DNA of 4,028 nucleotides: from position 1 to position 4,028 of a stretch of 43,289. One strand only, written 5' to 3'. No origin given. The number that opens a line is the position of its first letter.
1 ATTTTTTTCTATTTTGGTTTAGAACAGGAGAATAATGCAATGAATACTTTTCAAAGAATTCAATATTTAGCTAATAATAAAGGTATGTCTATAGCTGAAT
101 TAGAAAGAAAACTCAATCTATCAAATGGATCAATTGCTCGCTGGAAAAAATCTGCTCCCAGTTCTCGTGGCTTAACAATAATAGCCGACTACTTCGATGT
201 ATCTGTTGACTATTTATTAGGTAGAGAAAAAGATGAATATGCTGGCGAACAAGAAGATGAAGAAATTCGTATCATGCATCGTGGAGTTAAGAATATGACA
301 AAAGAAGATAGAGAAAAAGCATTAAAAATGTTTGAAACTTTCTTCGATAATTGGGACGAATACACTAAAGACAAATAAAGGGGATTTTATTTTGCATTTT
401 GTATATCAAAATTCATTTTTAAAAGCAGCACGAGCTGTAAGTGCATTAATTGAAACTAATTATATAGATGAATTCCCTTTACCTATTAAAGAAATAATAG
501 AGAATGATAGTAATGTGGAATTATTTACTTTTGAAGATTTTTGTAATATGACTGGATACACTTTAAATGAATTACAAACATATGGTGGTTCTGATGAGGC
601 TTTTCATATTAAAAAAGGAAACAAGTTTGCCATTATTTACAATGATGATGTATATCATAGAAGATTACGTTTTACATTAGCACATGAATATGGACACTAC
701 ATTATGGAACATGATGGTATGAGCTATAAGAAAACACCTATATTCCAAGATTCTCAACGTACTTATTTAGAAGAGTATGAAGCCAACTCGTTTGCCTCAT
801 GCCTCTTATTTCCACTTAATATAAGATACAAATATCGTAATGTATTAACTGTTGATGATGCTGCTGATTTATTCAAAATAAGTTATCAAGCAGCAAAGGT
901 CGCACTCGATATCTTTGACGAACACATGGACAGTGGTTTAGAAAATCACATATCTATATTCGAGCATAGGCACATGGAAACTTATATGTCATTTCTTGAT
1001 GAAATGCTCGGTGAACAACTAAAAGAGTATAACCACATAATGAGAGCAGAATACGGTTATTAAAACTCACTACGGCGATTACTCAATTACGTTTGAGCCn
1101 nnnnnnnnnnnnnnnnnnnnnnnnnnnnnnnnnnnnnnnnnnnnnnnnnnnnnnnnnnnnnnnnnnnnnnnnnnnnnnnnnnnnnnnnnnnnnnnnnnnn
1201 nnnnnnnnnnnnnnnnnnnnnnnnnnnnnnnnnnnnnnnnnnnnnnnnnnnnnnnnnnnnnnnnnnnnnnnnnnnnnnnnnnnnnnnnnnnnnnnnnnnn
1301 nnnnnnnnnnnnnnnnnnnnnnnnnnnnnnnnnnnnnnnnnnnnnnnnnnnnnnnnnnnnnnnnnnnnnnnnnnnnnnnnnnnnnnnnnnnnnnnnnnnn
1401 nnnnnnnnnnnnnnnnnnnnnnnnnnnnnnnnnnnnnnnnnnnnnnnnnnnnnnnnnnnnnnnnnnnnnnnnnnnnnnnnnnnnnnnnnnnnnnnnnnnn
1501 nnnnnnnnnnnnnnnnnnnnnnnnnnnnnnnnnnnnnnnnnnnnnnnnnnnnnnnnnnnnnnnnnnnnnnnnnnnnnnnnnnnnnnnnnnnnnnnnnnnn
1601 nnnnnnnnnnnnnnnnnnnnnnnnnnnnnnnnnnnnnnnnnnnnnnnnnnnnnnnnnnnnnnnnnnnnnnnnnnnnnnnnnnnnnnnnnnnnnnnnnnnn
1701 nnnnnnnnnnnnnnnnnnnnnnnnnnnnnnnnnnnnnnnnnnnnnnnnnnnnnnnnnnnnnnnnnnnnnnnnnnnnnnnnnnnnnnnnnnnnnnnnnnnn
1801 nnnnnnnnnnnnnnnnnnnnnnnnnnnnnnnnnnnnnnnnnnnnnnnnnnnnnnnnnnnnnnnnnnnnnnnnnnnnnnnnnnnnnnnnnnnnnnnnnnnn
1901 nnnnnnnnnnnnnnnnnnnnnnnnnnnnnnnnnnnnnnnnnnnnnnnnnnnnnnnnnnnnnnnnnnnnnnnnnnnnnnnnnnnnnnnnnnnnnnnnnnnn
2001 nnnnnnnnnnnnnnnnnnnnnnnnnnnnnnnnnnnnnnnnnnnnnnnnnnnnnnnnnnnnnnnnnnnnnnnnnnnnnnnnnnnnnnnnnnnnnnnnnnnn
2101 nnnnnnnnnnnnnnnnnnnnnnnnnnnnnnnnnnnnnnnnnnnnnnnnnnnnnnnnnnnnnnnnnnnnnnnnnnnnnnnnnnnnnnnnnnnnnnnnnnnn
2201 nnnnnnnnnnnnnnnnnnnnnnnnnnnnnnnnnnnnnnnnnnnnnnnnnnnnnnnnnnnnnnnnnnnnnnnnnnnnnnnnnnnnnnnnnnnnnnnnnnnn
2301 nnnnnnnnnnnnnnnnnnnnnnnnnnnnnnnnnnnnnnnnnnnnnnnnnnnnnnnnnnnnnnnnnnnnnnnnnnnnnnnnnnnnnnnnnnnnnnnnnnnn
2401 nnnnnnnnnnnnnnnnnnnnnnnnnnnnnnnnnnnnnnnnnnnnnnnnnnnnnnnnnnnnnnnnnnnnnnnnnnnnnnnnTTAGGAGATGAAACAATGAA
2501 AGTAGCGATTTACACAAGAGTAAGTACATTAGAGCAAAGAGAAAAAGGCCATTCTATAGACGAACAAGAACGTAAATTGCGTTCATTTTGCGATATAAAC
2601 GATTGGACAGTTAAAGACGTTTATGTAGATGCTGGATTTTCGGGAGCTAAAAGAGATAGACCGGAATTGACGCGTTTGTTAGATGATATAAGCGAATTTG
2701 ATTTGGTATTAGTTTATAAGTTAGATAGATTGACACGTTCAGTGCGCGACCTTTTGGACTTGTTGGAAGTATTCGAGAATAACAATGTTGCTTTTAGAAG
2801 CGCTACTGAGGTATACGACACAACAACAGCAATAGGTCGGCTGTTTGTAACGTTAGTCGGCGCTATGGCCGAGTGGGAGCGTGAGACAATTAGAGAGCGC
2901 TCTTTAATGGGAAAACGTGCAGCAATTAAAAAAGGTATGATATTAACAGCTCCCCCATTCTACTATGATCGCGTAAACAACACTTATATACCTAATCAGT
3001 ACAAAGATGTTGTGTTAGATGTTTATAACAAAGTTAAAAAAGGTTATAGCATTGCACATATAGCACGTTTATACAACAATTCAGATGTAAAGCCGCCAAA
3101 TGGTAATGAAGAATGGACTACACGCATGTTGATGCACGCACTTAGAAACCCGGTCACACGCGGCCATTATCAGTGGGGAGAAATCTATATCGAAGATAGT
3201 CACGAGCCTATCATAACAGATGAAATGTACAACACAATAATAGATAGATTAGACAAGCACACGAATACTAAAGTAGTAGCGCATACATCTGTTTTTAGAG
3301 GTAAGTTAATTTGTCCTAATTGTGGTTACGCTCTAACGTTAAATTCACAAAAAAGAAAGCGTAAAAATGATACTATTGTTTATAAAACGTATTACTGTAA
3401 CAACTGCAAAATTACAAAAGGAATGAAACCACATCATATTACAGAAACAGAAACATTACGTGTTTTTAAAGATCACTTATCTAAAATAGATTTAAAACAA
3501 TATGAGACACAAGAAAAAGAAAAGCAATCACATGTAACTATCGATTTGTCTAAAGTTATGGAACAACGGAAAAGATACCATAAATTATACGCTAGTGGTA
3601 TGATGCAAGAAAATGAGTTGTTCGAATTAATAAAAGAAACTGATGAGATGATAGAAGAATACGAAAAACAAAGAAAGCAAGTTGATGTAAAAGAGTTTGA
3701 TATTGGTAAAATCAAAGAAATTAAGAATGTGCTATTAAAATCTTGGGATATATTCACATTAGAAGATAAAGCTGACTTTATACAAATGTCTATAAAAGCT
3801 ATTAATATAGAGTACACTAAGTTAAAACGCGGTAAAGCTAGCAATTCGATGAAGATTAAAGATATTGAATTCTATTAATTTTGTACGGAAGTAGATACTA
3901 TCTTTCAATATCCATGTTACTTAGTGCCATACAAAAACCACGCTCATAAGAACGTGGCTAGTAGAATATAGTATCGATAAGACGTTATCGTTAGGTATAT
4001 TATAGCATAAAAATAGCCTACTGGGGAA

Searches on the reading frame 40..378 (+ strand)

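Call 55: search_protein_families(library=pfam, proteins=[window:40-378:+], max_evalue=0.001)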
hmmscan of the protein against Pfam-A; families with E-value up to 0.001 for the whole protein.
window:40-378:+ (112 aa): 2 families
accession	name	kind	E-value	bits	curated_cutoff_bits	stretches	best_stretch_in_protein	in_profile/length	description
PF01381.28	HTH_3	-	5.1e-06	26.9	23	1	9-59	3-55/55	Helix-turn-helix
PF13443.12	HTH_26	-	6.2e-05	23.6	22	1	6-65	1-63/63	Cro/C1-type HTH DNA-binding domain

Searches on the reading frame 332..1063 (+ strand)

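Call 55: search_protein_families(library=pfam, proteins=[window:332-1063:+], max_evalue=0.001)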
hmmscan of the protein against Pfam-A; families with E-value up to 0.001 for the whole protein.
window:332-1063:+ (243 aa): 1 family
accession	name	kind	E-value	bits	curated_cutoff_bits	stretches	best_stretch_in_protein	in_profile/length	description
PF06114.19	Peptidase_M78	-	1.5e-10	41.4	22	1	89-192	19-122/123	IrrE N-terminal-like domain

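Call 63: search_protein_families(library=padloc, proteins=[window:332-1063:+], max_evalue=0.001)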
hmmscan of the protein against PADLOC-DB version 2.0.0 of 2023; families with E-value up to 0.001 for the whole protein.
window:332-1063:+ (243 aa): 14 families
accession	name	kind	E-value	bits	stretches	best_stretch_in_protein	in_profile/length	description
PDLC04141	capP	-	4e-18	63.8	1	35-189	8-147/242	capP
PDLC03954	RmrA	-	1e-09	35.9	1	97-162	192-254/380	-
PDLC03947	RmrA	-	1e-07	29.1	1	94-218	190-316/383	-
PDLC03944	RmrA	-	1.2e-07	29.1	1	92-163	178-246/384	-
PDLC03949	RmrA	-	4.4e-07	27.1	1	89-179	166-246/363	-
PDLC03952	RmrA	-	1.2e-06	25.6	1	87-164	194-268/395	-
PDLC03948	RmrA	-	2.7e-06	24.5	1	95-162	190-253/397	-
PDLC03945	RmrA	-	5.7e-06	23.7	1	94-162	190-253/394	-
PDLC03953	RmrA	-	1.7e-05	22.2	1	110-176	206-261/373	-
PDLC03943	RmrA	-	8.9e-05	19.7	1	110-168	190-237/370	-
PDLC03951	RmrA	-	0.00015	18.8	1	99-162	192-249/400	-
PDLC03946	RmrA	-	0.00018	18.4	1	89-175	167-244/357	-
PDLC03950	RmrA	-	0.00047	17.2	1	90-162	174-241/369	-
PDLC04776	PDC-M69B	-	0.0006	17.6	1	90-164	59-133/272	-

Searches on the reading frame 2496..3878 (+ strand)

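Call 55: search_protein_families(library=pfam, proteins=[window:2496-3878:+], max_evalue=0.001)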
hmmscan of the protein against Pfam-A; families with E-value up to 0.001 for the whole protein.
window:2496-3878:+ (460 aa): 3 families
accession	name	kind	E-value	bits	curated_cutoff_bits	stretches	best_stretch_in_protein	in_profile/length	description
PF00239.26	Resolvase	-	1.3e-42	145.7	23.3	1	3-147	1-143/145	Resolvase, N terminal domain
PF07508.19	Recombinase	-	5.5e-14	52.7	21.1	1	170-254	4-101/102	Recombinase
PF13408.12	Zn_ribbon_recom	-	2.6e-06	28.1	25.3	1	267-328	2-57/58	Recombinase zinc beta ribbon domain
